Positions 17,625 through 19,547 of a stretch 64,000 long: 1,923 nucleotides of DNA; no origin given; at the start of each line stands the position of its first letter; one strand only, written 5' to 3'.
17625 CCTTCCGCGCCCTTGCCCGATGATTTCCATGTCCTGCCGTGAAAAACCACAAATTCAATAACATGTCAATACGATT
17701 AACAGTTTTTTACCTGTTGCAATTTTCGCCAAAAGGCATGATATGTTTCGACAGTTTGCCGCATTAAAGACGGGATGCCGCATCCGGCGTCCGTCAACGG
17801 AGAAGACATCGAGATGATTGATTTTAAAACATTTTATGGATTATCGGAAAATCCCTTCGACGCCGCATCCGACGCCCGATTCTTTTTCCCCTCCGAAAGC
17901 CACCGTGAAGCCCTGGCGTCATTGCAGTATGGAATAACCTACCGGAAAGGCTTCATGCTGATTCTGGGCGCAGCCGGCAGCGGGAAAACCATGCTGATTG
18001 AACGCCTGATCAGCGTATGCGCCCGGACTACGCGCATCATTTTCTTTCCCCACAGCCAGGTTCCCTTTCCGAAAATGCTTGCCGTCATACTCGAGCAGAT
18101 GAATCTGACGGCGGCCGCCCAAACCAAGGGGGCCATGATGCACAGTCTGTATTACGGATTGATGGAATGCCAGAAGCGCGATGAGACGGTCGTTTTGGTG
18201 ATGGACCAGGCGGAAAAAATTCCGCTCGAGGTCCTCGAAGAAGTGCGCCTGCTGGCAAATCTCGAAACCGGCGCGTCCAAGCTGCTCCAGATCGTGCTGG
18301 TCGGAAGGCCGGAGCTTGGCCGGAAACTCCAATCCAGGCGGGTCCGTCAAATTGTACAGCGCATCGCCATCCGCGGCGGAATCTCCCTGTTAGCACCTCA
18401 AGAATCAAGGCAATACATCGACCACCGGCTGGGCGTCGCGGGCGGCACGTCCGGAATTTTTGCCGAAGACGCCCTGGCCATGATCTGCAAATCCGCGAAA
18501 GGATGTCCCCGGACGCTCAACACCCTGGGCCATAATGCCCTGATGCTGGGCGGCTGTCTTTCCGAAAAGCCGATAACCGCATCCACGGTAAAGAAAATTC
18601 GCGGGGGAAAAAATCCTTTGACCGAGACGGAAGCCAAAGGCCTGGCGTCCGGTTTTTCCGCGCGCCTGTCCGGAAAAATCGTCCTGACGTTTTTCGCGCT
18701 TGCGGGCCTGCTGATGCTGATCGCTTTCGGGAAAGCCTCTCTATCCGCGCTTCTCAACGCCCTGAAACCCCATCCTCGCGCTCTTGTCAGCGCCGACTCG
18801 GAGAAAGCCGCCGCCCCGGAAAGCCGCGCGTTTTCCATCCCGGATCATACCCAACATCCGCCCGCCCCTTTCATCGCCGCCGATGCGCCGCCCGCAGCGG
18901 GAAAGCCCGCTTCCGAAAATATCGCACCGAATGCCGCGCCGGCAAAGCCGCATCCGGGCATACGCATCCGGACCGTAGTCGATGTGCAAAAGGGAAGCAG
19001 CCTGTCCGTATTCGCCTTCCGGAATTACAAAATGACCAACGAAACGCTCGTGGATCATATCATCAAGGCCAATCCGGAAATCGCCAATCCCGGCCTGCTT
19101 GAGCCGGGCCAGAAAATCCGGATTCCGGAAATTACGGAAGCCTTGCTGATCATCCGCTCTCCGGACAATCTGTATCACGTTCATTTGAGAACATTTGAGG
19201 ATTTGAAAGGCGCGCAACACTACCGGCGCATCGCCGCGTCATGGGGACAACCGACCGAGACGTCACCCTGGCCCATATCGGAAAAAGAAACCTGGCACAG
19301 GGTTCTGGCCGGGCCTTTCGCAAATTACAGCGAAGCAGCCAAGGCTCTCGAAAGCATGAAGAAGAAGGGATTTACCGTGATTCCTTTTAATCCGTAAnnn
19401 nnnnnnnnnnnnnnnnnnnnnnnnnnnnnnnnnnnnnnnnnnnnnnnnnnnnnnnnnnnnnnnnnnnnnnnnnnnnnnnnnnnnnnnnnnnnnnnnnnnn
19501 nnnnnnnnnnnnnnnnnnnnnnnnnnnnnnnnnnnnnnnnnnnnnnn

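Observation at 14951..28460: Recurrent intergenic 9-mer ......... (core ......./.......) linking two accessory operons: candidate regulon motif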

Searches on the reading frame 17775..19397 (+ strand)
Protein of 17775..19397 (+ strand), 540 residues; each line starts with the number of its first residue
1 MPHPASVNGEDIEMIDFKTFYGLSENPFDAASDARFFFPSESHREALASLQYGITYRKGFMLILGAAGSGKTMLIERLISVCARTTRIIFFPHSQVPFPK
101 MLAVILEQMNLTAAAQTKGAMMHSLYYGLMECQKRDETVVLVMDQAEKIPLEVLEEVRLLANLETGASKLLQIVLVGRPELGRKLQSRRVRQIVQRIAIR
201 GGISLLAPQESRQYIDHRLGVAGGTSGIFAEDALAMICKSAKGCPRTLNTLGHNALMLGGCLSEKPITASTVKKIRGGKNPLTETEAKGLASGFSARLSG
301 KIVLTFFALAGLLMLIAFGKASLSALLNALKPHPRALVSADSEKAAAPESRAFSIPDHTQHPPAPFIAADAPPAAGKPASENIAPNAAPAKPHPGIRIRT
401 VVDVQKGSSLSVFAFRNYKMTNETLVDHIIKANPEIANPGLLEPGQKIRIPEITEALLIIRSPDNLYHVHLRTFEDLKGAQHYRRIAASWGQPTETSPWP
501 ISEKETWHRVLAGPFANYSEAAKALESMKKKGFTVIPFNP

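Call 10: search_protein_families(library=pfam, proteins=[window:17775-19397:+])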
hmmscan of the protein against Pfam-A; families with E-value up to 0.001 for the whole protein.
window:17775-19397:+ (540 aa): 7 families
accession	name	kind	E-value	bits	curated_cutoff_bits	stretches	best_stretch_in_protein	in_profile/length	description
PF13401.12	AAA_22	-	2.8e-18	66.9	27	1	57-184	4-129/130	AAA domain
PF05036.18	SPOR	-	1.4e-08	35.3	21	1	465-533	3-70/76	SPOR domain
PF20703.3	nSTAND1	-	7.9e-06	26.2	27.1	1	27-218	7-199/379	Novel STAND NTPase 1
PF13191.12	AAA_16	-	1.6e-05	26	32.6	1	42-166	7-161/167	AAA ATPase domain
PF01476.26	LysM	-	2e-05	24.9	20.9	1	404-451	3-43/43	LysM domain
PF05729.18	NACHT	-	0.00038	20.8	26.7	1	61-151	3-95/167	NACHT domain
PF13245.12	AAA_19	-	0.00047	20.8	25.1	1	57-177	10-124/134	AAA domain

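Call 17: find_related_loci(query=window:17775-19397:+, collection=genome_contigs, flank=10000)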
Query window:17775-19397:+ (540 aa) in genome_contigs; peptide patterns used: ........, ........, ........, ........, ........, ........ (x = any residue, [..] = any of these).
167 stretches matched a pattern; 8 encode a relative of the query (tblastn E <= 1e-3); 8 distinct loci.
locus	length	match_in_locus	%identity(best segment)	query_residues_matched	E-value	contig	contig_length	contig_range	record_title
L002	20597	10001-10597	30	18-199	4e-13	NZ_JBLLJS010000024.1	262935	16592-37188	MAG: Symbiopectobacterium sp. isolate Tser Symbiopectobacterium_sp_Tser_24, whole genome shotgun sequence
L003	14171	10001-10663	29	18-223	2e-12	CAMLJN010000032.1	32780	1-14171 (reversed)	MAG: uncultured Buttiauxella sp. isolate SRR12181029_bin.1_metawrap_v1.3.0_MAG genome assembly, contig: ERZ12593168_126,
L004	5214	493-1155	29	18-223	2e-12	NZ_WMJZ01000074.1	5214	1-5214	Intestinirhabdus alba strain BIT-B35 Scaffold74, whole genome shotgun sequence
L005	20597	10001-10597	29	18-199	2e-12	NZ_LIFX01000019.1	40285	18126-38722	Trabulsiella odontotermitis strain TbOT1.10 contig19, whole genome shotgun sequence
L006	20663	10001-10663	29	18-223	3e-12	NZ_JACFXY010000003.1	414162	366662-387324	Mixta mediterraneensis strain Marseille-Q2057 NODE_3_length_414162_cov_24.8449, whole genome shotgun sequence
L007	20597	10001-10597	29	18-199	3e-12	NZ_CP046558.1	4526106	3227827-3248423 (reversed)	Pantoea stewartii subsp. stewartii strain ATCC 8199 chromosome, complete genome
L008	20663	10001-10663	29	18-223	8e-12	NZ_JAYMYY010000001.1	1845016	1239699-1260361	Pseudocitrobacter cyperus strain Cyp38S 38S_assembly_contig_1, whole genome shotgun sequence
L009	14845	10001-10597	28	18-199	1e-11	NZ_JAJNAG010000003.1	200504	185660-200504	Limnobaculum eriocheiris strain LJY008 NODE_3_length_200504_cov_45.683477, whole genome shotgun sequence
